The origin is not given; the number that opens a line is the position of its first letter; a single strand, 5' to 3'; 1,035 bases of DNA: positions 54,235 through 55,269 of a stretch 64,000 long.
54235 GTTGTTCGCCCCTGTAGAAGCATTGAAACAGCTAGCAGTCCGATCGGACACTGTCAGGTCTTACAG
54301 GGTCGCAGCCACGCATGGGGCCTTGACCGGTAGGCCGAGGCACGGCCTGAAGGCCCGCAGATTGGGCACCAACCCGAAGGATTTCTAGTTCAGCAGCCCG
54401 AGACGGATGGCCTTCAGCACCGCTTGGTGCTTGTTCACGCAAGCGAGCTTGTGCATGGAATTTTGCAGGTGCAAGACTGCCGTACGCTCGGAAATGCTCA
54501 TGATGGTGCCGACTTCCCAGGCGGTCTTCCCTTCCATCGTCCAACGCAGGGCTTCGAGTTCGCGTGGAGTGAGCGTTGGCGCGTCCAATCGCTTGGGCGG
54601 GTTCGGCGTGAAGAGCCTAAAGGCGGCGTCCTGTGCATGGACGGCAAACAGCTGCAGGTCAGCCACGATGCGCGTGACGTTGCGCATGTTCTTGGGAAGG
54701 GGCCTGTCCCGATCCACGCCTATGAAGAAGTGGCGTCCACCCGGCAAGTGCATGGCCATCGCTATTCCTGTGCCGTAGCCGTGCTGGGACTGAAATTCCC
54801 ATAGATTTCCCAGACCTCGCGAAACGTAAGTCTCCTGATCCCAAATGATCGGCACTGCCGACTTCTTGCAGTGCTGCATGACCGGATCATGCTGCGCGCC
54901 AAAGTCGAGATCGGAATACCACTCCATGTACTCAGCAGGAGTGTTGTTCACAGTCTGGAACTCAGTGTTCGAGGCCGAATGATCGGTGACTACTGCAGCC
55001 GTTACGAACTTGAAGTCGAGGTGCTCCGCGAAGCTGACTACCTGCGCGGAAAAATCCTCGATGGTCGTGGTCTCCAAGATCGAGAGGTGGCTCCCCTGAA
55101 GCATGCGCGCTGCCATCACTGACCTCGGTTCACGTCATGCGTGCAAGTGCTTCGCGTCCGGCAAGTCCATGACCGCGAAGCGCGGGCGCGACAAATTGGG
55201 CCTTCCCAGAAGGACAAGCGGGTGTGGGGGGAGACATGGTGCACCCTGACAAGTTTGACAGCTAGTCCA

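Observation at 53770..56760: AT-richer island with two tandem LuxR-type autoinducer-receptor paralogs (no synthase) and lux-box-like palindromes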

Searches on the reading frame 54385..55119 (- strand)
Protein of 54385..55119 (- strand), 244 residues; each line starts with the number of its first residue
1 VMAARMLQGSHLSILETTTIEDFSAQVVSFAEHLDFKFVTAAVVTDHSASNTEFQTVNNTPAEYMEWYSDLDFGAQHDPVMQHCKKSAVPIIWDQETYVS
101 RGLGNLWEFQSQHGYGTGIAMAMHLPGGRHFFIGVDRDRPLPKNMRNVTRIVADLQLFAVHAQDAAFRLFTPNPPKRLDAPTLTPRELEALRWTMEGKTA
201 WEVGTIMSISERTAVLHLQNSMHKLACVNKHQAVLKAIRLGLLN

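Call 3: search_protein_families(library=pfam, proteins=[window:54385-55119:-], max_evalue=0.01)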
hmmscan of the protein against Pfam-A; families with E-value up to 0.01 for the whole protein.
window:54385-55119:- (244 aa): 2 families
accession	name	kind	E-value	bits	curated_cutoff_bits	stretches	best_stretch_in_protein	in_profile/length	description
PF03472.21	Autoind_bind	-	2.8e-21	76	23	1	20-165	2-148/149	Autoinducer binding domain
PF00196.25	GerE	-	6.5e-14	51.7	23.5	1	182-236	2-56/57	Bacterial regulatory proteins, luxR family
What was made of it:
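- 54385..55116 (-): Receptor A: conserved LuxR-type regulator (243 aa) with a non-canonical ligand pocket and a near-invariant HTH. Pfam Autoind_bind 2.8e-21, GerE 6.5e-14 (call 3).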

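Call 4: search_protein_families(library=ncbifam, proteins=[window:54385-55119:-], max_evalue=0.01)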
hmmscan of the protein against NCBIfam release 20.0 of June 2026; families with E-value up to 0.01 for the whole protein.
window:54385-55119:- (244 aa): 11 families
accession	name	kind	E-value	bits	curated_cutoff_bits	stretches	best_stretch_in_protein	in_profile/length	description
NF007561.1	PRK10188.1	equivalog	1.9e-18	66.7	350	1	19-242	22-239/240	quorum-sensing transcriptional regulator SdiA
TIGR03020.2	EpsA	equivalog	2.6e-13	50.2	170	1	179-238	187-246/247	XrtB/PEP-CTERM-associated transcriptional regulator EpsA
TIGR03541.1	reg_near_HchA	equivalog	1.2e-11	44.5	215.6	1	12-241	9-230/232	PA1136 family autoinducer-binding transcriptional regulator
NF047403.1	TransRegVisR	equivalog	2.3e-08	33.7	300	1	176-243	152-219/220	transcriptional regulator VisR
NF047785.1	respo_reg_MadR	equivalog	2.7e-08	33.4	300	1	178-243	144-209/209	MadR family response regulator transcription factor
NF047402.1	TransRegVisN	equivalog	2.6e-07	30.1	250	1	182-242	185-245/246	transcriptional regulator VisN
NF010444.1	PRK13870.1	equivalog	2.7e-05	23.8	250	1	55-242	48-233/234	autoinducer-binding transcriptional regulator TraR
NF007505.1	PRK10100.1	equivalog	2.9e-05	23.9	250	1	178-236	140-198/204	biofilm master transcriptional regulator CsgD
NF011896.0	PRK15369.1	equivalog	0.00022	20.9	242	1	179-242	146-209/211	two component system response regulator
NF052366.1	photon_PedR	equivalog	0.0016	18.6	120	1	182-241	2-61/74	photosynthetic electron transport-dependent transcriptional regulator PedR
NF007708.0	PRK10403.1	equivalog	0.0052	16.3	343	1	182-230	153-201/215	nitrate/nitrite response regulator protein NarP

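Call 6: search_solved_structures(query=window:54385-55119:-, max_evalue=0.01, show_alignments=5)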
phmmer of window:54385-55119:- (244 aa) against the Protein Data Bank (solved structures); distinct sequences matched with E-value up to 0.01: 25.
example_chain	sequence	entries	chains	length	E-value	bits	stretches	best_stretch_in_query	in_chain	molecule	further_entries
3szt_A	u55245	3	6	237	2.4e-20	76.1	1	11-244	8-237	Quorum-sensing control repressor | LuxR family transcriptional regulator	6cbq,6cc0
6mwz_A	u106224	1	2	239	4.7e-20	75.2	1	22-243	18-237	Transcriptional regulator LasR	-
6mwh_A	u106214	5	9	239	7.8e-20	74.4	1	22-243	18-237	Transcriptional regulator LasR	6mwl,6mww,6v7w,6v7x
6mvn_A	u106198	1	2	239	9.9e-20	74.1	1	22-243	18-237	Transcriptional regulator LasR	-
3qp6_A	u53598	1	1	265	1.3e-17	67.2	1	59-241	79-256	CviR transcriptional regulator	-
7r3g_B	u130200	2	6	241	1.6e-17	66.8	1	57-243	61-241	Regulatory protein RhlR | PROSS optimized variant of RhlR with 75 mutations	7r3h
3qp5_A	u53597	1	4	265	3.6e-16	62.4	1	59-240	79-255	CviR transcriptional regulator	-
7r3i_A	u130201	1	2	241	3.5e-15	59.2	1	57-243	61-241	PROSS optimized variant of RhlR with 61 mutations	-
4lfu_A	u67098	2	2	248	3.2e-14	56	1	19-243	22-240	Regulatory protein SdiA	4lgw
4y13_A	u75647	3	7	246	3.3e-14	56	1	19-243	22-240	Transcriptional regulator of ftsQAZ gene cluster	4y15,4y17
7r3j_C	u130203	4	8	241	3.3e-11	46.2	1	57-243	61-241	Regulatory protein RhlR | RhlR protein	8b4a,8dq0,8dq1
7r3e_A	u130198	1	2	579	2.9e-10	43.1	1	58-243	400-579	2-aminobenzoylacetyl-CoA thioesterase,Regulatory protein RhlR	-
2uv0_E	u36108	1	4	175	7.9e-08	35.1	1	21-129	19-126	TRANSCRIPTIONAL ACTIVATOR PROTEIN LASR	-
6d6a_A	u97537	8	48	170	9e-08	35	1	22-129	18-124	Transcriptional activator protein LasR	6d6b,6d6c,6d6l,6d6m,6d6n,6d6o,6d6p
3ix3_A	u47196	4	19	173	9e-08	35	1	22-129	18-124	Transcriptional activator protein lasR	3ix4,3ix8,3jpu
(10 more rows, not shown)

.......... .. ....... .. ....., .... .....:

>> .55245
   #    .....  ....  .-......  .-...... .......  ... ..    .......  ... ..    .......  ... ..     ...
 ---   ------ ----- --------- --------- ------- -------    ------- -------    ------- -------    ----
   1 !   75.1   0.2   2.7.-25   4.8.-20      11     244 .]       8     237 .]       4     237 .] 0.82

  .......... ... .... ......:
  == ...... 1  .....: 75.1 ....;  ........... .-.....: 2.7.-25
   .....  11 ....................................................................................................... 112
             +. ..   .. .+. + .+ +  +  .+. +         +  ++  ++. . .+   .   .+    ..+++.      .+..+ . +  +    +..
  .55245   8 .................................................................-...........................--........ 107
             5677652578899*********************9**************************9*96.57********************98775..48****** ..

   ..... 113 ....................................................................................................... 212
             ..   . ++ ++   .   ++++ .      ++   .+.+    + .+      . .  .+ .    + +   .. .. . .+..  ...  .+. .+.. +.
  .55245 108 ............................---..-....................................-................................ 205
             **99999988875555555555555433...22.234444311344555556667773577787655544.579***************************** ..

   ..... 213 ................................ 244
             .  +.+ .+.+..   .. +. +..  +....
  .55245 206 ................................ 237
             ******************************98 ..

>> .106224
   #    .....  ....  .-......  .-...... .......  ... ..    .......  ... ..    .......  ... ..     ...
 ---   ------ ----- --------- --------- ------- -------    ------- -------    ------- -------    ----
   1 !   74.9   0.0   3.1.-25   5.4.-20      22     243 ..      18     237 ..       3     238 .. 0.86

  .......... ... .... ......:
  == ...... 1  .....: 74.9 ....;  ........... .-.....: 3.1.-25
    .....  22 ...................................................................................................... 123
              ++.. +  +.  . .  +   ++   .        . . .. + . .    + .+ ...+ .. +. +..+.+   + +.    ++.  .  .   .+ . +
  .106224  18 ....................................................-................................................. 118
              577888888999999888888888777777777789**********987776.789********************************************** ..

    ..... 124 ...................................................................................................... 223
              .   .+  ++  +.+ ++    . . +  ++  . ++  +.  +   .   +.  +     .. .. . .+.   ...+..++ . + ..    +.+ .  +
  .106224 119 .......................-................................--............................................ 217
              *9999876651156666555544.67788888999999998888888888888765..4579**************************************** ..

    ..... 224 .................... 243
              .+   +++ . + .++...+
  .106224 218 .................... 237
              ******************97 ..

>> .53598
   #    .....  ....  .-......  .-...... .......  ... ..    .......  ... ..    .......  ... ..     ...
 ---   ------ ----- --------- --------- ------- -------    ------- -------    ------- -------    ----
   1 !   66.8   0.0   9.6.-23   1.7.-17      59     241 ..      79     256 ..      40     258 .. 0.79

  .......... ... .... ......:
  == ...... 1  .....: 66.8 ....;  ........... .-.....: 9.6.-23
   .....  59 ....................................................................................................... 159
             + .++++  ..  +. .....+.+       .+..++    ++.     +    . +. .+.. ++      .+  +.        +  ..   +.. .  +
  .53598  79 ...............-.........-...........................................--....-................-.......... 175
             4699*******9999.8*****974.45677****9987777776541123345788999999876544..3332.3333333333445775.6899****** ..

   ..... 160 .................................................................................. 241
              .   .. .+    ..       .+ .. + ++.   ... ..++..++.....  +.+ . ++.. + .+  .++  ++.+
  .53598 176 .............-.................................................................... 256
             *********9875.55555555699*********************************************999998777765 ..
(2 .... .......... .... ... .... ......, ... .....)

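Call 8: find_homologous_proteins(query=window:54385-55119:-, max_evalue=1e-10)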
Query window:54385-55119:- (244 aa): 3489 proteins with E <= 1e-10 among 3713 candidates; the best 120 are listed.
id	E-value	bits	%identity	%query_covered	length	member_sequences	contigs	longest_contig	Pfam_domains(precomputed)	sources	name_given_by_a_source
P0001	4.7e-159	545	98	100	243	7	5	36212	PF00196.26,PF03472.22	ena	-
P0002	7.4e-147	505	90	100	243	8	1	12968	PF00196.26,PF03472.22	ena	-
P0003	8.3e-141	485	86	100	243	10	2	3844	PF00196.26,PF03472.22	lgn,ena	-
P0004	2.3e-140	484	85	100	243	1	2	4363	PF00196.26,PF03472.22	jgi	-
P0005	2.6e-138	477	84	100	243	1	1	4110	PF00196.26,PF03472.22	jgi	-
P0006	1.9e-133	461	81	100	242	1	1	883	PF00196.26,PF03472.22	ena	-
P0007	1.7e-122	425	77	99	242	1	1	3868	PF00196.26,PF03472.22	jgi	jgi:DNA-binding CsgD family transcriptional regulator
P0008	1.0e-117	410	73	100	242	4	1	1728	PF00196.26,PF03472.22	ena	-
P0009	5.8e-117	407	73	100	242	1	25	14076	PF00196.26,PF03472.22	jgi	jgi:DNA-binding CsgD family transcriptional regulator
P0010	7.0e-116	404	72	100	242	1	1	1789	PF00196.26,PF03472.22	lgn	-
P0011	1.9e-114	399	73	99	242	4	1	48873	PF00196.26,PF03472.22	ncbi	-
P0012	2.2e-114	399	72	100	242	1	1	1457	PF00196.26,PF03472.22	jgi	jgi:DNA-binding CsgD family transcriptional regulator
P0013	3.5e-114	398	72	100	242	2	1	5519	PF00196.26,PF03472.22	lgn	-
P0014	4.1e-114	398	70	100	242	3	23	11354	PF00196.26,PF03472.22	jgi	jgi:DNA-binding CsgD family transcriptional regulator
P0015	4.5e-114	398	71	100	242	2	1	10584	PF00196.26,PF03472.22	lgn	-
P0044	3.7e-103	362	67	100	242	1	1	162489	PF00196.26,PF03472.22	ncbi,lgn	-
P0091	1.2e-97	344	63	100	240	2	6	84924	PF00196.26,PF03472.22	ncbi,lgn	ncbi:MAG: helix-turn-helix transcriptional regulator [Burkholderiaceae bacterium]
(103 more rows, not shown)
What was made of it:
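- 54385..55116 (-): 3489 homologues (call 8).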

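Call 9: find_encoding_contigs(protein=window:54385-55119:-, flank=10000, max_places=6)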
Protein window:54385-55119:- (244 aa): no gene with exactly this product is on record in the collection.
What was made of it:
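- Tried and rejected: An exact lookup of A's 244-aa GTG-start version found nothing (call 9), because homologues start one codon later.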

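Call 10: find_encoding_contigs(protein=P0001, flank=10000, max_places=3)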
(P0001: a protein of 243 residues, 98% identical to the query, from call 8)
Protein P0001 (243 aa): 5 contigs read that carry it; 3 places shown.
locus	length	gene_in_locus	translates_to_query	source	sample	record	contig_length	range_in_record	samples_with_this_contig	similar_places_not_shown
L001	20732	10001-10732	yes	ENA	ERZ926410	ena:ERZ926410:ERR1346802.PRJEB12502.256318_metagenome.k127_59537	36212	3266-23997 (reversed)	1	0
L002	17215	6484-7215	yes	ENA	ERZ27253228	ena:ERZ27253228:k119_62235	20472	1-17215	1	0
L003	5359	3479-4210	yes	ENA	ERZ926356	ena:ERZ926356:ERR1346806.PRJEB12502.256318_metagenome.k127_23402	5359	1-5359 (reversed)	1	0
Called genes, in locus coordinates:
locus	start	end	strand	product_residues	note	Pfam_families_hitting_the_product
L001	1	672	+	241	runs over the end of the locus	-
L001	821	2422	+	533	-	PF00085:Thioredoxin, PF13899:Thioredoxin_7, PF13098:Thioredoxin_2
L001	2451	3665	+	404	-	PF22660:RS_preATP-grasp-like, PF02222:ATP-grasp, PF07478:Dala_Dala_lig_C, PF21244:PurT_C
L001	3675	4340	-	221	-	PF02798:GST_N, PF13409:GST_N_2, PF00043:GST_C, PF14497:GST_C_3, PF13410:GST_C_2 (weak)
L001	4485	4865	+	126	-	PF00462:Glutaredoxin (weak)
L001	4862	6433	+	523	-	PF00561:Abhydrolase_1, PF12146:Hydrolase_4 (faint), PF08386:Abhydrolase_4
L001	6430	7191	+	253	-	PF00005:ABC_tran, PF13304:AAA_21 (faint)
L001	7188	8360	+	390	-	PF12679:ABC2_membrane_2, PF12698:ABC2_membrane_3, PF01061:ABC2_membrane (weak)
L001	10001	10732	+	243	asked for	PF03472:Autoind_bind, PF00196:GerE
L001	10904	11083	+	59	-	-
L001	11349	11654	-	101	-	PF03692:CxxCxxCC (weak)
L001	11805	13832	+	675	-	PF01134:GIDA, PF12831:FAD_oxidored (weak), PF21680:GIDA_C_1st, PF13932:SAM_GIDA_C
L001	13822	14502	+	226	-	PF02527:GidB, PF13847:Methyltransf_31 (weak), PF13649:Methyltransf_25 (weak)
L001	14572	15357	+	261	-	PF00142:Fer4_NifH (weak), PF01656:CbiA, PF02374:ArsA_ATPase (weak), PF06564:CBP_BcsQ, PF09140:MipZ, PF10609:ParA, PF13614:AAA_31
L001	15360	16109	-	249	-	PF13443:HTH_26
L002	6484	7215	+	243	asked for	PF03472:Autoind_bind, PF00196:GerE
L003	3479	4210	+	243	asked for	PF03472:Autoind_bind, PF00196:GerE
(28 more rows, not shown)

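Call 11: find_encoding_contigs(protein=P0044, flank=10000, max_places=2)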
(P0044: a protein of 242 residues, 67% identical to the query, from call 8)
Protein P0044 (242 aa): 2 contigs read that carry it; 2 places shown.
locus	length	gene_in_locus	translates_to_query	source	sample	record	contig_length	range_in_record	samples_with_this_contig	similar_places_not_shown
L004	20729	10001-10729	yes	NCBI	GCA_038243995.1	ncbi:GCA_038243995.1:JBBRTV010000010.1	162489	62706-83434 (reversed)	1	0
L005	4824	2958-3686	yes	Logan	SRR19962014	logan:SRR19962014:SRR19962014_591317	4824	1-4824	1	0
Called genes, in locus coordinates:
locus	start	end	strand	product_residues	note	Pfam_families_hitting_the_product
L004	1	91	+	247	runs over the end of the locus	-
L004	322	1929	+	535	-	PF13899:Thioredoxin_7, PF00085:Thioredoxin, PF13098:Thioredoxin_2, PF13905:Thioredoxin_8 (faint)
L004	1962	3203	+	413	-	PF22660:RS_preATP-grasp-like, PF02222:ATP-grasp, PF07478:Dala_Dala_lig_C (weak), PF21244:PurT_C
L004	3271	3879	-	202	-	PF02798:GST_N, PF13417:GST_N_3 (weak), PF13409:GST_N_2, PF00043:GST_C, PF14497:GST_C_3 (weak), PF13410:GST_C_2 (weak)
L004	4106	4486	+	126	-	PF00462:Glutaredoxin (weak)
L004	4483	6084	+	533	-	PF00561:Abhydrolase_1, PF12146:Hydrolase_4 (faint), PF08386:Abhydrolase_4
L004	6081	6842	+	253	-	PF00005:ABC_tran, PF13304:AAA_21 (faint)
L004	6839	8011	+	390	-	PF12679:ABC2_membrane_2, PF12698:ABC2_membrane_3, PF01061:ABC2_membrane (weak)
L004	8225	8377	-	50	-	-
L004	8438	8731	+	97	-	PF00196:GerE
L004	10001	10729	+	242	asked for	PF03472:Autoind_bind, PF00196:GerE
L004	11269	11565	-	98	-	PF03692:CxxCxxCC (weak)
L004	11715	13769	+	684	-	PF01134:GIDA, PF12831:FAD_oxidored (weak), PF21680:GIDA_C_1st, PF13932:SAM_GIDA_C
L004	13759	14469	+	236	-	PF02527:GidB, PF13847:Methyltransf_31 (weak), PF13649:Methyltransf_25 (faint)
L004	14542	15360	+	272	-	PF00142:Fer4_NifH (weak), PF01656:CbiA, PF02374:ArsA_ATPase (weak), PF06564:CBP_BcsQ, PF09140:MipZ, PF10609:ParA, PF13614:AAA_31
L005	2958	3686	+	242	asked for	PF03472:Autoind_bind, PF00196:GerE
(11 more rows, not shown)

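Call 12: find_encoding_contigs(protein=P0091, flank=10000, max_places=2)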
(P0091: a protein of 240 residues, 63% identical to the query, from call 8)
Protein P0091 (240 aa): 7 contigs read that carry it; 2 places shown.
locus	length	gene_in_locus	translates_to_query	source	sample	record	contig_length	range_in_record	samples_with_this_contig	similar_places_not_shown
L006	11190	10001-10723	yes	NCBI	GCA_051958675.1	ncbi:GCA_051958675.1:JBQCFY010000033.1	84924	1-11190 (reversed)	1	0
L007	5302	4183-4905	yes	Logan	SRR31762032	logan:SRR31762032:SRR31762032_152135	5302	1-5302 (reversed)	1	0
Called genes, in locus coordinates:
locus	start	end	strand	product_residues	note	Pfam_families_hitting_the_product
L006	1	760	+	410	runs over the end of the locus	PF22660:RS_preATP-grasp-like, PF02222:ATP-grasp, PF07478:Dala_Dala_lig_C, PF21244:PurT_C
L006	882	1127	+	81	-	-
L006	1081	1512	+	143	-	-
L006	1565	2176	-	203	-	PF02798:GST_N, PF13417:GST_N_3 (weak), PF13409:GST_N_2, PF00043:GST_C, PF14497:GST_C_3, PF13410:GST_C_2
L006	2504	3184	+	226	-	PF00230:MIP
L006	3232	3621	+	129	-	-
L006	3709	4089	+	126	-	PF00462:Glutaredoxin (faint)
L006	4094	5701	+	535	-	PF00561:Abhydrolase_1, PF12146:Hydrolase_4 (faint), PF08386:Abhydrolase_4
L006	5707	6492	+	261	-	PF00005:ABC_tran, PF13304:AAA_21 (faint)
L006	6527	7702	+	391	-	PF12679:ABC2_membrane_2, PF12698:ABC2_membrane_3, PF01061:ABC2_membrane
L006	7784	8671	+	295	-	PF03472:Autoind_bind, PF00196:GerE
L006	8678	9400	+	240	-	PF03472:Autoind_bind, PF00196:GerE, PF08281:Sigma70_r4_2 (faint)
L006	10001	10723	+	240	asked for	PF03472:Autoind_bind, PF00196:GerE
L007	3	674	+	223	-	?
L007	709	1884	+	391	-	PF12679:ABC2_membrane_2, PF12698:ABC2_membrane_3, PF01061:ABC2_membrane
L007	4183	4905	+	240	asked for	PF03472:Autoind_bind, PF00196:GerE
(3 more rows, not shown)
